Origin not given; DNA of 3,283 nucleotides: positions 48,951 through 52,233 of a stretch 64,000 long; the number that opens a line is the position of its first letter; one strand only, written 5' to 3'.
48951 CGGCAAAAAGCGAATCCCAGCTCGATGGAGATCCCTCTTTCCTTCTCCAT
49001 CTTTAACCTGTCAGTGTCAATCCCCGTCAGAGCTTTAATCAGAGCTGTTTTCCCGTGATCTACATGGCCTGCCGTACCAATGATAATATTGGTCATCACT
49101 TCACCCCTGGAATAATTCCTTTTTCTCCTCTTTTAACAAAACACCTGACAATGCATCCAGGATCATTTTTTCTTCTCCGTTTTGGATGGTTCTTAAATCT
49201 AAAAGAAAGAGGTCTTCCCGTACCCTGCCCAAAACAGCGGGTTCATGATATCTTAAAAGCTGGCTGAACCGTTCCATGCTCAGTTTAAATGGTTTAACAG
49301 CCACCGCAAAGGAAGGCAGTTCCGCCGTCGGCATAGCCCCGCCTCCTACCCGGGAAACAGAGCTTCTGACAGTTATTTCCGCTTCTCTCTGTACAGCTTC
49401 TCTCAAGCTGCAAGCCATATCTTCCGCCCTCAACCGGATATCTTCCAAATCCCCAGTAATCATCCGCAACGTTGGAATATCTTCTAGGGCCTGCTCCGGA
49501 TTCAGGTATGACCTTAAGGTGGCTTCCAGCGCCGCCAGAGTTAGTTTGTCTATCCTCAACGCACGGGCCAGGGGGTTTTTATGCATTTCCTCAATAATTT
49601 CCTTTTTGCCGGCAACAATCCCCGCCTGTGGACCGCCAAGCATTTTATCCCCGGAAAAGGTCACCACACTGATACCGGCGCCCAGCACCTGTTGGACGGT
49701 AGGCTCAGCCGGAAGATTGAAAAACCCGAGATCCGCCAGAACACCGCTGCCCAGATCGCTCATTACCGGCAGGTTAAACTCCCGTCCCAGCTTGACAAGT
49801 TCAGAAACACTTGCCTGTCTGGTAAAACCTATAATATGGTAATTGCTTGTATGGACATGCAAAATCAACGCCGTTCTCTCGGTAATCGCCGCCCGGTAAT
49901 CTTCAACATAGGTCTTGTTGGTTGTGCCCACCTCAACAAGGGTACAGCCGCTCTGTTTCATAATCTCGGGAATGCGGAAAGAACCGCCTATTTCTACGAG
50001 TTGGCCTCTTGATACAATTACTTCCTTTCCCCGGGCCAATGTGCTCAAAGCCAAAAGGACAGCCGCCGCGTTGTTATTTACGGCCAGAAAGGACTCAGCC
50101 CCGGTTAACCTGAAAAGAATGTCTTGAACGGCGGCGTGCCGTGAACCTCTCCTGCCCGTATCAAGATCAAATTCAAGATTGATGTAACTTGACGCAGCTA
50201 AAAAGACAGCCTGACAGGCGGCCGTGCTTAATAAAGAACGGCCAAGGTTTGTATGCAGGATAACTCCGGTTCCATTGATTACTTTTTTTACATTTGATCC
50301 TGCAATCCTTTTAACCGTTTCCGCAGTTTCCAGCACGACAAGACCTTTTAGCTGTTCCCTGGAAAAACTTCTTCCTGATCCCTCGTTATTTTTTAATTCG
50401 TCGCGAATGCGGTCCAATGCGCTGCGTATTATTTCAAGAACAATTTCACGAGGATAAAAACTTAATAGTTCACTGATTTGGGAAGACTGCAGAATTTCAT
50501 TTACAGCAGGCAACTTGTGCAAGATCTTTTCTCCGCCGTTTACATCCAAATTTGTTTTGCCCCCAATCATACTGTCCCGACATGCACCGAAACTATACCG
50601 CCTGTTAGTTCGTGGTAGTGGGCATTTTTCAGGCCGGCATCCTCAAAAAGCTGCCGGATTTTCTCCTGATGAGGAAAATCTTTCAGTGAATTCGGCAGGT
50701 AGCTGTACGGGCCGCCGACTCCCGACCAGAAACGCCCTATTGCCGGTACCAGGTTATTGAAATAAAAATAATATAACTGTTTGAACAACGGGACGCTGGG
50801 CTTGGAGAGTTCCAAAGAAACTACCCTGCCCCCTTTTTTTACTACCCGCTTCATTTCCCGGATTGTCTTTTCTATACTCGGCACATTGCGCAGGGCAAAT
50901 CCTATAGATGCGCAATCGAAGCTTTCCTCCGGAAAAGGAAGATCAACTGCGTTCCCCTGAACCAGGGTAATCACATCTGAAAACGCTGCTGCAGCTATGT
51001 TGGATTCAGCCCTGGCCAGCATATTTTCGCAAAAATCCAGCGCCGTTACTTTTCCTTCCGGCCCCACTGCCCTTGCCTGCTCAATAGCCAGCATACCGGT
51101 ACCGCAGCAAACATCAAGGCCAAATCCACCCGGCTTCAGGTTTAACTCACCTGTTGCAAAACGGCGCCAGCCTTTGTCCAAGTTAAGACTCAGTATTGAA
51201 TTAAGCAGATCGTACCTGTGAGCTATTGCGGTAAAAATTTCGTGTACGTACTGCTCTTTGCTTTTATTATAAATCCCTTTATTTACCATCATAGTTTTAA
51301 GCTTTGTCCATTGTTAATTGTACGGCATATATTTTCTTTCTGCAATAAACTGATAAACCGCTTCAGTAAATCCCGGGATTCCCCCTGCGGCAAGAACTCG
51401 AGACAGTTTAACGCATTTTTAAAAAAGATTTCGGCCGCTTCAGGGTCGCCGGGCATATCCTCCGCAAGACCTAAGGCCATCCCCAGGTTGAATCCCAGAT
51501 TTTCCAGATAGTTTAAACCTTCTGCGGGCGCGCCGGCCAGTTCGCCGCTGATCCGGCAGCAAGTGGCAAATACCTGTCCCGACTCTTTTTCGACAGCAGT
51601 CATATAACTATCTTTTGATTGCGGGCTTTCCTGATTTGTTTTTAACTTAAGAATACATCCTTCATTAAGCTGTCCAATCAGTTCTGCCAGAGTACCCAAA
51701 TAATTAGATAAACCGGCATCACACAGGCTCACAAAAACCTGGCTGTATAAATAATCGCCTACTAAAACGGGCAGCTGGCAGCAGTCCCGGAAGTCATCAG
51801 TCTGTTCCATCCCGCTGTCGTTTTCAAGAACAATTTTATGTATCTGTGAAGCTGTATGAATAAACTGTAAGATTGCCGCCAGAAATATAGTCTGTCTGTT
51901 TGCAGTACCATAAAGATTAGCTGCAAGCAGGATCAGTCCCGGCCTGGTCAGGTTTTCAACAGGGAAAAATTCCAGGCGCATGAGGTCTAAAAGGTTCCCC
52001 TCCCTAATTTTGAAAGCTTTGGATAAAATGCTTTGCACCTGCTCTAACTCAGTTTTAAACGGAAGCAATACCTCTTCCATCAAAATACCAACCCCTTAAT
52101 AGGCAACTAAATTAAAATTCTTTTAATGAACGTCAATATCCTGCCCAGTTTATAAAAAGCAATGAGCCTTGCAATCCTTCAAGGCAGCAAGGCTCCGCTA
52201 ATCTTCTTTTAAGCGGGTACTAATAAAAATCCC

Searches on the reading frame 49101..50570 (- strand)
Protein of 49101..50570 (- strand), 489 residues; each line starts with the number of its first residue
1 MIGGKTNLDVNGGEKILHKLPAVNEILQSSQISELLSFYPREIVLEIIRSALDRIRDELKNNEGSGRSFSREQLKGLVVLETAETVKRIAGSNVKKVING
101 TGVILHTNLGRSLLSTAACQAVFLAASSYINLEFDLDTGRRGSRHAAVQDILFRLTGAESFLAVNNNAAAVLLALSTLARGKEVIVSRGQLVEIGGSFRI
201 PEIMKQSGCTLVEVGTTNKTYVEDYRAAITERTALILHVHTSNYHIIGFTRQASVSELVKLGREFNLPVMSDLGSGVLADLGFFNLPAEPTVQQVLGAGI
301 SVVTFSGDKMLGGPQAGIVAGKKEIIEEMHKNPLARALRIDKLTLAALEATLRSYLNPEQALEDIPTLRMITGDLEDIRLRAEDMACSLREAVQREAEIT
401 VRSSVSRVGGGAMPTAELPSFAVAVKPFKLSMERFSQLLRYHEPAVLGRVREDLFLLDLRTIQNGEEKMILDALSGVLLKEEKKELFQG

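Call 67: search_protein_families(library=pfam, proteins=[window:49101-50570:-], max_evalue=0.00001)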
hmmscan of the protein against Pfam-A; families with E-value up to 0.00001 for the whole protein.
window:49101-50570:- (489 aa): 2 families
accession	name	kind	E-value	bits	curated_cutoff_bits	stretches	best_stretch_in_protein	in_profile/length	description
PF03841.19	SelA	-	7.1e-157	522.6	22.8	1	97-462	1-366/367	L-seryl-tRNA selenium transferase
PF12390.13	Se-cys_synth_N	-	3.7e-10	40.2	22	1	19-56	3-40/40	Selenocysteine synthase N terminal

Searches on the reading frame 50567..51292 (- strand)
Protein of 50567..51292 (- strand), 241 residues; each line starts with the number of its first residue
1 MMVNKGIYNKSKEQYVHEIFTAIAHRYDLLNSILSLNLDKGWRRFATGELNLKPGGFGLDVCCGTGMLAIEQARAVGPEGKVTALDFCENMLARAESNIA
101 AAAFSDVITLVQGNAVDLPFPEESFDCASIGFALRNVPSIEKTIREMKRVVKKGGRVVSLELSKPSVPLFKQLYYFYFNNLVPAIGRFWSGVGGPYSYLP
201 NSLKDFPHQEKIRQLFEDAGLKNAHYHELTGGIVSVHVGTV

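Call 67: search_protein_families(library=pfam, proteins=[window:50567-51292:-], max_evalue=0.00001)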
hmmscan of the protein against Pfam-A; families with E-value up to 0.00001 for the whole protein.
window:50567-51292:- (241 aa): 8 families
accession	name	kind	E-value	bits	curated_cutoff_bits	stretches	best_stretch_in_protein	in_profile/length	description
PF01209.24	Ubie_methyltran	-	4.2e-71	239.4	20.1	1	10-240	3-232/233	ubiE/COQ5 methyltransferase family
PF08241.18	Methyltransf_11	-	4.4e-21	75.8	21.2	1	59-158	1-94/95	Methyltransferase domain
PF13649.12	Methyltransf_25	-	5.7e-21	75.5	27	1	59-155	2-97/97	Methyltransferase domain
PF13847.12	Methyltransf_31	-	1.1e-17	64.6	27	1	59-163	8-113/145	Methyltransferase domain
PF13489.12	Methyltransf_23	-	6.6e-12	45.9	27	1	52-225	20-163/164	Methyltransferase domain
PF08242.18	Methyltransf_12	-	3.9e-11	44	30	1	59-157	1-98/98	Methyltransferase domain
PF01135.25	PCMT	-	9.1e-07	29.3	20.3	1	49-158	68-170/210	Protein-L-isoaspartate(D-aspartate) O-methyltransferase (PCMT)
PF08704.16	GCD14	-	6.9e-06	26.3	26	1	48-159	34-144/247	tRNA methyltransferase complex GCD14 subunit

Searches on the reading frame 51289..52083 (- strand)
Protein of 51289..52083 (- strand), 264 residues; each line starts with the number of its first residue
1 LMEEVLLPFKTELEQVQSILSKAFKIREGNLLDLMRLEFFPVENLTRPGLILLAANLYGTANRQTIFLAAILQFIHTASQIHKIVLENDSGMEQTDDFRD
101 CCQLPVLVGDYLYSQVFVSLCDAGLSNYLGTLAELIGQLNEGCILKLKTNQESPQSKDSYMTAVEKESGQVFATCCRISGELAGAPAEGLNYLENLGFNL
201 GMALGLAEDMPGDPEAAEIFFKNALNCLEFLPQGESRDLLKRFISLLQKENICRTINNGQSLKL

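Call 67: search_protein_families(library=pfam, proteins=[window:51289-52083:-], max_evalue=0.00001)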
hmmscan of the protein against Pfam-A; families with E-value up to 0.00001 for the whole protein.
window:51289-52083:- (264 aa): 1 family
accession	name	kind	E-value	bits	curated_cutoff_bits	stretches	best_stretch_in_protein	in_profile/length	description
PF00348.22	polyprenyl_synt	-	3.1e-12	46.7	27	1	46-209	19-187/251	Polyprenyl synthetase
